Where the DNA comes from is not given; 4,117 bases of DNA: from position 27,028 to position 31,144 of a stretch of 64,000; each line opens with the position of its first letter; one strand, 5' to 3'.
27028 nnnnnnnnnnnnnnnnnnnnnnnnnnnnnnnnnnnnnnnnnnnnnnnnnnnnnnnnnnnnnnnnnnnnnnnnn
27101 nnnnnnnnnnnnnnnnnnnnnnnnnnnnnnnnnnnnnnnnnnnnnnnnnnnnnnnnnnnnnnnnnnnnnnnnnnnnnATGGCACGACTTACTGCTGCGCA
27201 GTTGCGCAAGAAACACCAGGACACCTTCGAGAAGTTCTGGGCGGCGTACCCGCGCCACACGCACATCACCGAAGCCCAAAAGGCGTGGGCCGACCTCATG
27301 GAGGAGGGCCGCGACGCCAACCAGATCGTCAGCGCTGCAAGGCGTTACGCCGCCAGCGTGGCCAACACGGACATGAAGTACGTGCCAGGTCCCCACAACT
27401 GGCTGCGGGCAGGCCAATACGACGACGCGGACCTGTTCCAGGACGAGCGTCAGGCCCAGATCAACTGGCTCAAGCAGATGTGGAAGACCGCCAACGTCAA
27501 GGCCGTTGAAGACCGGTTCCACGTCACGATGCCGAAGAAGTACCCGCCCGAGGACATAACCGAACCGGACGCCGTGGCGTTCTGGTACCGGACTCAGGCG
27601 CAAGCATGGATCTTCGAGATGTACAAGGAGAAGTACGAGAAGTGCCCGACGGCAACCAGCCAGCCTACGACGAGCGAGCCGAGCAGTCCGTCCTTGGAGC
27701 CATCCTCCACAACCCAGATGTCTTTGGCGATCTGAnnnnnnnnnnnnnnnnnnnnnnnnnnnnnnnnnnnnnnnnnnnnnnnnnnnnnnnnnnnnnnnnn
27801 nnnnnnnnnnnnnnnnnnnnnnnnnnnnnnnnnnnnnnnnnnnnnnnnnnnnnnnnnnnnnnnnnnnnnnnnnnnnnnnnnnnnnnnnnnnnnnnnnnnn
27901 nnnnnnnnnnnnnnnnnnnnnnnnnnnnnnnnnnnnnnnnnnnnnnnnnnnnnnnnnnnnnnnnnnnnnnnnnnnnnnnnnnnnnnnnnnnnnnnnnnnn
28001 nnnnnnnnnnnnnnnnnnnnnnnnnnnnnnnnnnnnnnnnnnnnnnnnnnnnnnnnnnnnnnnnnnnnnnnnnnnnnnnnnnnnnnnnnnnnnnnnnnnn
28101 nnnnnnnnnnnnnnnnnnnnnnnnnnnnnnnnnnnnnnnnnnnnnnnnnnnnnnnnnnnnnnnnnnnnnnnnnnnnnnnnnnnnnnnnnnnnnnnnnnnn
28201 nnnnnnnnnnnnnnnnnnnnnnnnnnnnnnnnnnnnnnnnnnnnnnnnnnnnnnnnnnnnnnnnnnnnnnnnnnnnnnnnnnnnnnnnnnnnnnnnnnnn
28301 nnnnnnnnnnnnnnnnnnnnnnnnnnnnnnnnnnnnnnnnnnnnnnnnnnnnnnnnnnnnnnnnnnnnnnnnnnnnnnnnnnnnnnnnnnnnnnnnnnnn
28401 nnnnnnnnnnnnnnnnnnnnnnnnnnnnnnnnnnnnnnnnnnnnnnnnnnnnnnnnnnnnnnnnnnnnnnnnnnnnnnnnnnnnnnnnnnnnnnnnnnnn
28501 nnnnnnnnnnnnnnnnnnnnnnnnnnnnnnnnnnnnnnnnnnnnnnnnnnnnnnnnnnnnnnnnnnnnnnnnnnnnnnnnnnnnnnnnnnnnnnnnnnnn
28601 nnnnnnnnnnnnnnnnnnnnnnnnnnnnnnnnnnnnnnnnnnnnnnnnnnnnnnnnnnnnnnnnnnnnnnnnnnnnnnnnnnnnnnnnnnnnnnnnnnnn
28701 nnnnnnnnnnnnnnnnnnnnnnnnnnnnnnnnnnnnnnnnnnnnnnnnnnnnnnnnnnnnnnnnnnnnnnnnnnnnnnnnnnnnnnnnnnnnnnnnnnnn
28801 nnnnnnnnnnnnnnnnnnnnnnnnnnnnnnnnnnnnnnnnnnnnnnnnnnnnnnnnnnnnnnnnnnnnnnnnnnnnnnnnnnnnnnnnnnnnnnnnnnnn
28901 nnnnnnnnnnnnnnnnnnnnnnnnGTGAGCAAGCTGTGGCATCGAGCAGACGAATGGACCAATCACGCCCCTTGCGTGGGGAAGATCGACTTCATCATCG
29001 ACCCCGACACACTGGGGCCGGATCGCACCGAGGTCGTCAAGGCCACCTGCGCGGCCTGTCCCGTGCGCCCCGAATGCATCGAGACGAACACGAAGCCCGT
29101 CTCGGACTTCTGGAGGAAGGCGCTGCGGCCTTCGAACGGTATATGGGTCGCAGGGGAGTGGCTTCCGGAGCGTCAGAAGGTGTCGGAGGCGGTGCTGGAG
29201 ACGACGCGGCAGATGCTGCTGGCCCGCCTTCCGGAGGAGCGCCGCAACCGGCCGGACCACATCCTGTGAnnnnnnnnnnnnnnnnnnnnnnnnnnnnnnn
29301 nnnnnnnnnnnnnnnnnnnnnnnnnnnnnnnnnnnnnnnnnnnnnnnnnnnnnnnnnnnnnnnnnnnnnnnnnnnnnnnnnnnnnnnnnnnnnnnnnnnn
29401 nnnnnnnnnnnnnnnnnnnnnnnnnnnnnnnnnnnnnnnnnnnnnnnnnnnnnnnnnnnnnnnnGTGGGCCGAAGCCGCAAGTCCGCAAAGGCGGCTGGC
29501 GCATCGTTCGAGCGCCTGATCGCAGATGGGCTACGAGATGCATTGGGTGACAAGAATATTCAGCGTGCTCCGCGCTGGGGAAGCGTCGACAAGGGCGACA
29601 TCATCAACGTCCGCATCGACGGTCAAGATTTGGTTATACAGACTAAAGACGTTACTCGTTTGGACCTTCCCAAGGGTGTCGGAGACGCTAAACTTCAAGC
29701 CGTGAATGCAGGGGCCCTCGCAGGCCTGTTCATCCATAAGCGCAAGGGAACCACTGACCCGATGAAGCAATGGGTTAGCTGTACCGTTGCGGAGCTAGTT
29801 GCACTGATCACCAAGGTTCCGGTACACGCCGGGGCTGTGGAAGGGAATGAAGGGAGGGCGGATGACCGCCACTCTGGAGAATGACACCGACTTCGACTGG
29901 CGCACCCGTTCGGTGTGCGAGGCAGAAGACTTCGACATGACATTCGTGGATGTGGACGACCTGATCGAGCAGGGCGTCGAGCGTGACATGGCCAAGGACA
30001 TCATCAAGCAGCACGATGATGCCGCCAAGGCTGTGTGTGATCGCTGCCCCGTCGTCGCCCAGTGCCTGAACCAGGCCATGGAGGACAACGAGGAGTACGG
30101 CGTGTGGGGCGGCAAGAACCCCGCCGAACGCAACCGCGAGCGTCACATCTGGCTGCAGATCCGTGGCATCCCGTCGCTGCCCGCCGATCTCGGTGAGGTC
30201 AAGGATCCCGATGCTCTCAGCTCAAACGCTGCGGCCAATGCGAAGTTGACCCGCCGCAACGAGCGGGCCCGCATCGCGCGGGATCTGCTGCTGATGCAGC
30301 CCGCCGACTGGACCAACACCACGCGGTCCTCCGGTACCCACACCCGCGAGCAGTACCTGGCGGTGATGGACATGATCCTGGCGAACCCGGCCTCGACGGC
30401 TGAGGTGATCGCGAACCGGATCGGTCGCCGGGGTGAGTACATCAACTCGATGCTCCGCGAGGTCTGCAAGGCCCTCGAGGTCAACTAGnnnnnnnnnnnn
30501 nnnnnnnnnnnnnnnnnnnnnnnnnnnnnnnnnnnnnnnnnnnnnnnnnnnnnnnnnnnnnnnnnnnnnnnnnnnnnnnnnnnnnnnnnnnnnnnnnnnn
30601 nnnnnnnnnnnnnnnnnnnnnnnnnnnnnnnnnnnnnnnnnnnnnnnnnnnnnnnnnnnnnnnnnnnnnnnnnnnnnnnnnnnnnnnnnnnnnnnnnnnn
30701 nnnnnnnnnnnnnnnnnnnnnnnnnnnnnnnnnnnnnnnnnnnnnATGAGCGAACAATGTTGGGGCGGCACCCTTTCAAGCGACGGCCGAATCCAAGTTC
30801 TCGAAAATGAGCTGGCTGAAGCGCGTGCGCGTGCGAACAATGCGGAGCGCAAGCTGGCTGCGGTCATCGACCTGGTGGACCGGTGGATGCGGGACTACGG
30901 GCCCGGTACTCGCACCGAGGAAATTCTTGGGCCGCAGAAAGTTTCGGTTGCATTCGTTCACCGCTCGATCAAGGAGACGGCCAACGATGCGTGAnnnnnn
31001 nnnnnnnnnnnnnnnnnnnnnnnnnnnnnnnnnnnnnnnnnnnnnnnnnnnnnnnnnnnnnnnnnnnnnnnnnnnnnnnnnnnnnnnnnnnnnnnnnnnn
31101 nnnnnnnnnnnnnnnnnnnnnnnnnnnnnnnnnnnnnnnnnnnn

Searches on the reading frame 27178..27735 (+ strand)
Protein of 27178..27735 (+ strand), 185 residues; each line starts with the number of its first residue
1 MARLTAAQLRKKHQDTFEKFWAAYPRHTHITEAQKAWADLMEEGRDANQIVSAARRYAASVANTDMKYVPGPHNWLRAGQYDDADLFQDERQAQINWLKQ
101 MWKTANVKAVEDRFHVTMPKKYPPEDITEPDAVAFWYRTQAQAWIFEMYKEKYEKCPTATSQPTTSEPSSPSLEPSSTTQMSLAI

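Call 58: search_protein_families(library=pfam, max_evalue=0.01, proteins=[window:27178-27735:+])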
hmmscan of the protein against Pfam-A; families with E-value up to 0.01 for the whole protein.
window:27178-27735:+ (185 aa): 0 families

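Call 59: search_protein_families(library=phrogs, max_evalue=0.001, proteins=[window:27178-27735:+])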
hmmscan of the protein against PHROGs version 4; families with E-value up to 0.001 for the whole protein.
window:27178-27735:+ (185 aa): 7 families
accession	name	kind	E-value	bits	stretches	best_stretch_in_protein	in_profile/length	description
phrog_10293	-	unknown function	2.5e-108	360.9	1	1-185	1-185/185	-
phrog_270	-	DNA, RNA and nucleotide metabolism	1.8e-10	41.7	1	10-102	172-272/383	replication initiation protein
phrog_9327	-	DNA, RNA and nucleotide metabolism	3.4e-09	37.7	1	12-84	169-241/276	primosomal protein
phrog_9474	-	DNA, RNA and nucleotide metabolism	4.5e-09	37.2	1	9-88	171-252/288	replication initiation protein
phrog_16304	-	unknown function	1.7e-07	32.4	1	8-81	138-213/244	-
phrog_26426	-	DNA, RNA and nucleotide metabolism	2.6e-06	28.1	1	5-61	134-192/272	replication protein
phrog_19932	-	unknown function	0.00079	20.8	0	133-165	16-48/71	-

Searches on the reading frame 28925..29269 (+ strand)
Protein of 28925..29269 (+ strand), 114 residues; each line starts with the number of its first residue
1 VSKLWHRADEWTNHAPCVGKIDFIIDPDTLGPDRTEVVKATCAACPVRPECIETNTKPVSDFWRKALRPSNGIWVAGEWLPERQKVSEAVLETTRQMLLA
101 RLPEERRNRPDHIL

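Call 58: search_protein_families(library=pfam, max_evalue=0.01, proteins=[window:28925-29269:+])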
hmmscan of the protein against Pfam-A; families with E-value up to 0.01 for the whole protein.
window:28925-29269:+ (114 aa): 1 family
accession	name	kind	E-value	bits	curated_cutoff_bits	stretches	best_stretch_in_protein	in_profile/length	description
PF02467.21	Whib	-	0.00018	22.5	23.6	1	11-55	1-44/65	Transcription factor WhiB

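Call 92: search_protein_families(library=pfam, max_evalue=1, proteins=[window:28925-29269:+])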
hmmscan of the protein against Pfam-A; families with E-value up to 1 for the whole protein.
window:28925-29269:+ (114 aa): 1 family
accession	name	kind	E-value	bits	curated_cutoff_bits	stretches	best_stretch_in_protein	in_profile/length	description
PF02467.21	Whib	-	0.00018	22.5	23.6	1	11-55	1-44/65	Transcription factor WhiB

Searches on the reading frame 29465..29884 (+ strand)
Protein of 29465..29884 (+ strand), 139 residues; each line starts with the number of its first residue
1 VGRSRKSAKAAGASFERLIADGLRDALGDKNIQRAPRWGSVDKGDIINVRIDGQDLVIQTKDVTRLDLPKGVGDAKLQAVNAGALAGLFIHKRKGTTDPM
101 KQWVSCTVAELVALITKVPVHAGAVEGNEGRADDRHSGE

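Call 58: search_protein_families(library=pfam, max_evalue=0.01, proteins=[window:29465-29884:+])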
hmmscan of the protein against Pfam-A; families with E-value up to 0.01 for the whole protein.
window:29465-29884:+ (139 aa): 1 family
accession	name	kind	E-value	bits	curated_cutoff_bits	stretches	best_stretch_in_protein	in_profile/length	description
PF24608.2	PDDEXK_15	-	0.0073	16.7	27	0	8-46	2-39/164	Phage putative PDDEXK endonuclease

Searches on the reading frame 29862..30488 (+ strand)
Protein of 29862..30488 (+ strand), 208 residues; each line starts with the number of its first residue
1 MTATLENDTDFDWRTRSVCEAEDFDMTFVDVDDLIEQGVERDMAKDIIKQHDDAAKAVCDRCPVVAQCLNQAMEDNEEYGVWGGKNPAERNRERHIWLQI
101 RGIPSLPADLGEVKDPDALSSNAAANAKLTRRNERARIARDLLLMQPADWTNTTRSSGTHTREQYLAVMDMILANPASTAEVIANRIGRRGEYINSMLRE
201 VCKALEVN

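Call 92: search_protein_families(library=pfam, max_evalue=1, proteins=[window:29862-30488:+])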
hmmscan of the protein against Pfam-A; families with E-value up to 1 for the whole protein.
window:29862-30488:+ (208 aa): 3 families
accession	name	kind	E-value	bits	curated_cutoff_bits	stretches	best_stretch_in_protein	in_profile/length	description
PF02467.21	Whib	-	2e-17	64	23.6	1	13-91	1-63/65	Transcription factor WhiB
PF11372.14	DUF3173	-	0.092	13.1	25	1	30-50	4-24/58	Domain of unknown function (DUF3173)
PF09210.16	BE_C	-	0.19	12.6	25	0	132-154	24-46/101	1,4-alpha-glucan branching enzyme, C-terminal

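Call 94: find_homologous_proteins(query=window:29862-30488:+, max_evalue=0.001)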
Query window:29862-30488:+ (208 aa): 6 proteins with E <= 0.001 among 354 candidates.
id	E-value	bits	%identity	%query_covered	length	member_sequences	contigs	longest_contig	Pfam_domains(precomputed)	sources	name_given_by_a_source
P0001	4.8e-135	465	100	100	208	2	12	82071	PF02467.22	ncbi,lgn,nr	ncbi:WhiB family transcription factor [Mycobacterium phage Skinny]|nr:transcriptional regulator WhiB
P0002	3.4e-117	407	87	100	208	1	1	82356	PF02467.22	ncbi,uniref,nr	ncbi:WhiB family transcription factor [Mycobacterium phage Reindeer]|uniref:WhiB family transcriptio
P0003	7.6e-92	324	69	100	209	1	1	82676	PF02467.22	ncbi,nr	ncbi:WhiB family transcription factor [Mycobacterium phage Nanosmite]|nr:WhiB family transcription f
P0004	1.4e-83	297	64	100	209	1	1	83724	PF02467.22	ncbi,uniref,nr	ncbi:transcriptional regulator WhiB-like [Mycobacterium phage Rey]|uniref:WhiB family transcription 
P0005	4.2e-80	286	64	100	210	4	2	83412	PF02467.22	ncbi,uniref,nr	ncbi:transcriptional regulator WhiB-like [Mycobacterium phage Aziz]|uniref:WhiB family transcription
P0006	1.3e-6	46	39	41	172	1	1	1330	PF02467.22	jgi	jgi:WhiB family redox-sensing transcriptional regulator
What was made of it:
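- Tried and rejected: Only five homologues exist, all in cluster M (call 94).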

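Call 99: predict_structure(alignment_id=A4)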
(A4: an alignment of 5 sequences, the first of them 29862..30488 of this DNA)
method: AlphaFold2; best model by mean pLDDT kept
length: 208 residues; sequences in the alignment: 5
mean_pLDDT: 53.2   pTM: 0.41
mean pLDDT of the five models: 53.2, 53.2, 47.7, 47.2, 45.6
residues with pLDDT >= 90: 0; 70-90: 48; 50-70: 67; < 50: 93
segments of 3 or more residues with pLDDT < 50: 1-32, 62-116
pLDDT, mean of each block of 10 residues (from residue 1): 28 35 39 59 57 51 42 35 34 31 35 48 65 75 81 64 77 69 58 67 70
secondary structure, 60 per line:
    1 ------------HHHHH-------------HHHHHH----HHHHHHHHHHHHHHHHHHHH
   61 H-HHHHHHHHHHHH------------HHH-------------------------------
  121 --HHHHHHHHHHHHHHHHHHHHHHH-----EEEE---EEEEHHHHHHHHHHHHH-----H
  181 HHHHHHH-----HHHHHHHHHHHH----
elements in order: H13-17 H31-36 H41-61 H63-74 H123-145 E151-154 E158-161 H162-174 H180-187 H193-204

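Call 101: fold_search(model_id=the predicted structure, library=pdb)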
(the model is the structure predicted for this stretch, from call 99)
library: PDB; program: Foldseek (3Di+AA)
matches with E <= 10: 77; with E <= 0.001: 0
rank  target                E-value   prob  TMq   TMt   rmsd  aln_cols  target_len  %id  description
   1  2zdi_A                3.5e-01  0.75  0.21  0.42  16.9        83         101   18  Crystal structure of Prefoldin from Pyrococcus horikoshii OT3 (released 2008-02-05)
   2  2zqm                  5.2e-01  0.69  0.22  0.39  17.3        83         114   19  Crystal structure of the prefoldin beta subunit from Thermococcus strain KS-1 (released 2008-08-26)
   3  2zdi_B                9.7e-01  0.51  0.22  0.41  17.2        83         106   18  Crystal structure of Prefoldin from Pyrococcus horikoshii OT3 (released 2008-02-05)
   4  2yjk_C                1.1e+00  0.10  0.14  0.16  11.6       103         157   19  Structure of Dps from MICROBACTERIUM ARBORESCENS in the high iron form (released 2011-06-01)
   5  8hpo_B                1.1e+00  0.06  0.13  0.06  19.2       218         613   12  Cryo-EM structure of a SIN3/HDAC complex from budding yeast (released 2023-05-03)
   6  7nvu_M                1.6e+00  0.07  0.15  0.12  16.2       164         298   10  RNA polymerase II core pre-initiation complex with open promoter DNA (released 2021-05-05)
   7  9vjs_d                1.6e+00  0.06  0.13  0.15  13.7       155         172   14  Cryo-EM structure of Euglenophyte photosystem I (released 2026-02-18)
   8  3hyi                  1.7e+00  0.51  0.25  0.19   3.7        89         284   16  Crystal structure of full-length DUF199/WhiA from Thermatoga maritima (released 2009-09-01)
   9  2yjk_A                1.8e+00  0.08  0.14  0.17  11.4        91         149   20  Structure of Dps from MICROBACTERIUM ARBORESCENS in the high iron form (released 2011-06-01)
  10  2yjj_E                2.4e+00  0.08  0.14  0.17  11.4        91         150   20  Structure of Dps from MICROBACTERIUM ARBORESCENS in the low iron form (released 2011-06-29)
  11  8s52_M                2.7e+00  0.07  0.17  0.13  16.7       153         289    9  RNA polymerase II core initially transcribing complex with an ordered RNA of 10 nt (released 2024-04-17)
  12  4r9k_B                2.8e+00  0.12  0.15  0.19  10.9        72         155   11  Structure of thermostable eightfold mutant of limonene epoxide hydrolase from Rhodococcus erythropolis (released 2014-09-24)
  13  7t5g_B                2.8e+00  0.06  0.15  0.22   9.9        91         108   14  Structure of rabies virus phosphoprotein C-terminal domain, S210E mutant (released 2022-04-20)
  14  6tmh_B                3.5e+00  0.07  0.16  0.08  10.7        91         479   11  Cryo-EM structure of Toxoplasma gondii mitochondrial ATP synthase dimer, OSCP/F1/c-ring model (released 2020-12-16)
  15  4r9k_C                3.9e+00  0.10  0.15  0.19  11.0        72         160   11  Structure of thermostable eightfold mutant of limonene epoxide hydrolase from Rhodococcus erythropolis (released 2014-09-24)
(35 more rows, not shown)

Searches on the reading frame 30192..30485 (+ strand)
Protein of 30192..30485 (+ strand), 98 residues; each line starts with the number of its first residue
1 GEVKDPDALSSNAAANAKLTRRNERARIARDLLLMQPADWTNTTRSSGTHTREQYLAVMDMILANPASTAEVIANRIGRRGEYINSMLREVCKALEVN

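Call 97: search_solved_structures(query=window:30192-30485:+, max_evalue=10, show_alignments=2)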
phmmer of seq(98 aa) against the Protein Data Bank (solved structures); distinct sequences matched with E-value up to 10: 1.
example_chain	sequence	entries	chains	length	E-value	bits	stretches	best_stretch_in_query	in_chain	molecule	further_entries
9k8e_A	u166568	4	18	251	0.69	13.2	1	52-97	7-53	Cage-t32-Zn1-HEHE-35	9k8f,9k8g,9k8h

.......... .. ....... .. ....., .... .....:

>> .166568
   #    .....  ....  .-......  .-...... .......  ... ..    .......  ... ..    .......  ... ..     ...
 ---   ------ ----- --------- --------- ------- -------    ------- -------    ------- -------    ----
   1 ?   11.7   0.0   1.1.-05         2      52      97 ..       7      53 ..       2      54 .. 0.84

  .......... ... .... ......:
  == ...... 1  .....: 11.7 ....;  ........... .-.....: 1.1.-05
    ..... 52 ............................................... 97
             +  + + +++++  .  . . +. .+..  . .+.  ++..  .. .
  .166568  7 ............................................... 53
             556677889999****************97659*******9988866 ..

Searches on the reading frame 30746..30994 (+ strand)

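Call 58: search_protein_families(library=pfam, max_evalue=0.01, proteins=[window:30746-30994:+])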
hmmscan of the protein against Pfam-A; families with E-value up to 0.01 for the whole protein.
window:30746-30994:+ (82 aa): 1 family
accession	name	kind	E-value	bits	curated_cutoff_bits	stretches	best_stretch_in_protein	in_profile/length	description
PF00261.25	Tropomyosin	-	0.0028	17.6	38.6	1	13-51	180-218/242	Tropomyosin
